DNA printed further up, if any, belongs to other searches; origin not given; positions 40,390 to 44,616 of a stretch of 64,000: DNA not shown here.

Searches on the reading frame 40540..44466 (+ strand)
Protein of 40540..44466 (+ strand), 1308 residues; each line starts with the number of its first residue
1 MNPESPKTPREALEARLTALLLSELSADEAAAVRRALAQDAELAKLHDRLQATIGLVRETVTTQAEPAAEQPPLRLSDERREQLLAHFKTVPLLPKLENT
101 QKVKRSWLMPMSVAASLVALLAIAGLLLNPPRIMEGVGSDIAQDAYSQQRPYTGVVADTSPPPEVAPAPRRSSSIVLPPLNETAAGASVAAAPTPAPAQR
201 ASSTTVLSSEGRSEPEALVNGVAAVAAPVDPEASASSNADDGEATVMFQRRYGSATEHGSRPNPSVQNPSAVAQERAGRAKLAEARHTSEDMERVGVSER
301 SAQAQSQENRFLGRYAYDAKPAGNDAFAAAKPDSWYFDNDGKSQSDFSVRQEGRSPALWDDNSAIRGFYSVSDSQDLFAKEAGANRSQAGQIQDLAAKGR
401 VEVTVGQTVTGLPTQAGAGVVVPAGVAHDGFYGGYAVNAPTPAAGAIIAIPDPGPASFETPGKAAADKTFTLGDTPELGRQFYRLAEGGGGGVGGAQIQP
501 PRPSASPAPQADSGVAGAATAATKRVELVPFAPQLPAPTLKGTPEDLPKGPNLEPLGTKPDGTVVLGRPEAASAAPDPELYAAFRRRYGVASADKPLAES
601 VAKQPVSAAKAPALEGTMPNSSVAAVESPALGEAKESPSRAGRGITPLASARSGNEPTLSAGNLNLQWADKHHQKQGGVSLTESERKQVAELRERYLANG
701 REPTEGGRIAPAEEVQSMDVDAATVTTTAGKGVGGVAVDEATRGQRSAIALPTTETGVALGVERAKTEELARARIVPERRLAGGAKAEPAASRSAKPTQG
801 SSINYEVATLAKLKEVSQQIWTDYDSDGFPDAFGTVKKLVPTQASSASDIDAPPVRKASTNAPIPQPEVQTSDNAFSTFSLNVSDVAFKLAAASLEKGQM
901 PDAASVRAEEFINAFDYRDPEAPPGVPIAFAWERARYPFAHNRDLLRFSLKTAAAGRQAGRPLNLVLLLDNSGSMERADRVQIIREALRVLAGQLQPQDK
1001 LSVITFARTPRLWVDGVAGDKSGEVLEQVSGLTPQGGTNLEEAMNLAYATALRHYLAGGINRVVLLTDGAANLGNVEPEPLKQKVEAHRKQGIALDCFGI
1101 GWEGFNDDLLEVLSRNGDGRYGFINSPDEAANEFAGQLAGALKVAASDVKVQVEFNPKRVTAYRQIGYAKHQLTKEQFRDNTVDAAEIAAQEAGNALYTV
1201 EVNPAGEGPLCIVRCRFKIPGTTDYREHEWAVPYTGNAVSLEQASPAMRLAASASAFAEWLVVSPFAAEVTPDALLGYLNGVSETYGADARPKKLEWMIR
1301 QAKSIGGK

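Call 5: search_protein_families(library=pfam, proteins=[window:40540-44466:+], max_evalue=0.01)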
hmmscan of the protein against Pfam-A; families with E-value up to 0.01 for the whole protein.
window:40540-44466:+ (1308 aa): 5 families
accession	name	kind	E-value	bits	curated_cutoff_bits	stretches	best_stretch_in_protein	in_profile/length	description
PF12034.13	YfbK_C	-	1e-26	94.7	25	2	1141-1201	2-62/184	Uncharacterized protein YfbK, C-terminal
PF13519.12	VWA_2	-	7e-16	59.2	27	1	965-1069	1-106/107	von Willebrand factor type A domain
PF00092.34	VWA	-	2.6e-14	54.3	23.8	1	964-1126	1-163/174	von Willebrand factor type A domain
PF12450.13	vWF_A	-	5.8e-13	49.1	25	1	868-947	15-94/94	von Willebrand factor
PF13768.12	VWA_3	-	2.5e-11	44.3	27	1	964-1123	2-155/155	von Willebrand factor type A domain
